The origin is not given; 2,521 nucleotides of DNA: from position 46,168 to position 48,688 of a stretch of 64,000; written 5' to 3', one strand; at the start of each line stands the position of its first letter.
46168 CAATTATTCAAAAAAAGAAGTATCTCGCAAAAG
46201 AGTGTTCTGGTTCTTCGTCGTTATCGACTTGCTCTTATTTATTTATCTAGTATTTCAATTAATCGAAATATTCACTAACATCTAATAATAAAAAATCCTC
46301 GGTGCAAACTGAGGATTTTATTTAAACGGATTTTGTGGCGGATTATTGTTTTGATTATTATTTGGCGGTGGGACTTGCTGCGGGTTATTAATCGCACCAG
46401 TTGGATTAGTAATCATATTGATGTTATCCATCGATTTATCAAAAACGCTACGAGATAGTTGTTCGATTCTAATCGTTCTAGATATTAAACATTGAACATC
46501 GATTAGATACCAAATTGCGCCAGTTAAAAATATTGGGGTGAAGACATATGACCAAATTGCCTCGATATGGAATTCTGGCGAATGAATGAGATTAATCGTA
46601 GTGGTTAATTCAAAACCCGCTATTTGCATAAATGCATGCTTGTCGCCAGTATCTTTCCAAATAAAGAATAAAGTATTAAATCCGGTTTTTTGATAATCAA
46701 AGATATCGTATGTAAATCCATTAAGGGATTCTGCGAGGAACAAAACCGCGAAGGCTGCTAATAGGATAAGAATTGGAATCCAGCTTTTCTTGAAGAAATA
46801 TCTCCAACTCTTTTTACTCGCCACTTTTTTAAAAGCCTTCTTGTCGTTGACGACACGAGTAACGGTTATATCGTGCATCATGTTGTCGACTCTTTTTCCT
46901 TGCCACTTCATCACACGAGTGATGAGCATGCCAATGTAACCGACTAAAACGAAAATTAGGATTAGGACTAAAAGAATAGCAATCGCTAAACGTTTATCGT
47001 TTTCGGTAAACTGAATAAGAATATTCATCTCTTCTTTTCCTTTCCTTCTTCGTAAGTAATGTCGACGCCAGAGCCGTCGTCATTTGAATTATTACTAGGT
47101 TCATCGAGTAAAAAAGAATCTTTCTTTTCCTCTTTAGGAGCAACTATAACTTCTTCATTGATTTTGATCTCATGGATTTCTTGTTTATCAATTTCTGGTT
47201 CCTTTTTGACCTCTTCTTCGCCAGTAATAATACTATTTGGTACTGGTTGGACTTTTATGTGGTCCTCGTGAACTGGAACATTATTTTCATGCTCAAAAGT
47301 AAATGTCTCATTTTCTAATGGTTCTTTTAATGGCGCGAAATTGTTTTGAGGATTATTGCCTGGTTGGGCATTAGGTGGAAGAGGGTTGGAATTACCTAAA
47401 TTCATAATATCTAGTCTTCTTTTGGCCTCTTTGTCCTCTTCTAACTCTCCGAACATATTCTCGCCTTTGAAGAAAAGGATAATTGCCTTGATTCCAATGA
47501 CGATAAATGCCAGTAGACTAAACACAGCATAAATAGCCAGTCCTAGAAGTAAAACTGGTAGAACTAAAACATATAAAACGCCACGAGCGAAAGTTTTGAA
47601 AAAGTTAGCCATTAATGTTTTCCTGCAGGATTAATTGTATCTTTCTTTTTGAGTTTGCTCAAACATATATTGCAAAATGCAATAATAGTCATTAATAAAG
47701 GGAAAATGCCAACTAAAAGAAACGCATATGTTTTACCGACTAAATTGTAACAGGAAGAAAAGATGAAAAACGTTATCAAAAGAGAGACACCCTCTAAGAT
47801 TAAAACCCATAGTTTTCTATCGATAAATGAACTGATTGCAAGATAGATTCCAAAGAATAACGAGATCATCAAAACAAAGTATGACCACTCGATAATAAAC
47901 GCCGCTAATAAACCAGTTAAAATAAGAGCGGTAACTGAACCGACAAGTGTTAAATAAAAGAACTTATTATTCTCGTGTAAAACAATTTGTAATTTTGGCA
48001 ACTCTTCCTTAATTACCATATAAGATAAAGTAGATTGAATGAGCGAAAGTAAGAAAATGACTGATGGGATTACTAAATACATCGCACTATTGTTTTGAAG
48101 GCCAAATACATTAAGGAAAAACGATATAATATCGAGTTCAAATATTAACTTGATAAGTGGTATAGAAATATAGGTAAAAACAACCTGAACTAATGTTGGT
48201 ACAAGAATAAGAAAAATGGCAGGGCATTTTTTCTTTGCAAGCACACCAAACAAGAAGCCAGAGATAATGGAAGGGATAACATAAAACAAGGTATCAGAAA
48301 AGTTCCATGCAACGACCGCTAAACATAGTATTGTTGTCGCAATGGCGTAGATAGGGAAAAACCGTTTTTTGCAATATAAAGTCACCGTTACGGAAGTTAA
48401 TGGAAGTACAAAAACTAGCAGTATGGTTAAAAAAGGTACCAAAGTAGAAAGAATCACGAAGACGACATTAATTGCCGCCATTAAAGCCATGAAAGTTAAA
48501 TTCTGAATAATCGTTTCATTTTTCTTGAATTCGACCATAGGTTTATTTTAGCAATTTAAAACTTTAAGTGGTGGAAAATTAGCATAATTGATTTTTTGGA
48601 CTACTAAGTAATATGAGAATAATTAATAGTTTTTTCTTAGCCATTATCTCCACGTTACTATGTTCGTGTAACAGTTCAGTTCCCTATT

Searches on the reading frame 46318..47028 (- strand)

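Call 38: search_protein_families(library=pfam, proteins=[window:46318-47028:-], max_evalue=0.01)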
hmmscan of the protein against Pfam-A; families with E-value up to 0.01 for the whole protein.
window:46318-47028:- (236 aa): 2 families
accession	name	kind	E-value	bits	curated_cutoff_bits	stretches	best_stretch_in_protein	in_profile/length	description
PF12606.13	RELT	-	0.00014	21.3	25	1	18-47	2-31/42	Tumour necrosis factor receptor superfamily member 19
PF21001.2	YqiJ_N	-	0.0023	18.5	23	1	17-106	5-85/116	Inner membrane protein YqiJ, N-terminal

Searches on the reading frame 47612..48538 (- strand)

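Call 38: search_protein_families(library=pfam, proteins=[window:47612-48538:-], max_evalue=0.01)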
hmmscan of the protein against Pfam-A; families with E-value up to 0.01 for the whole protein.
window:47612-48538:- (308 aa): 1 family
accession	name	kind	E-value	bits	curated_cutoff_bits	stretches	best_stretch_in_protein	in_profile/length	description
PF09991.14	DUF2232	-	6.9e-05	22.6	27.8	1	22-143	1-120/290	Predicted membrane protein (DUF2232)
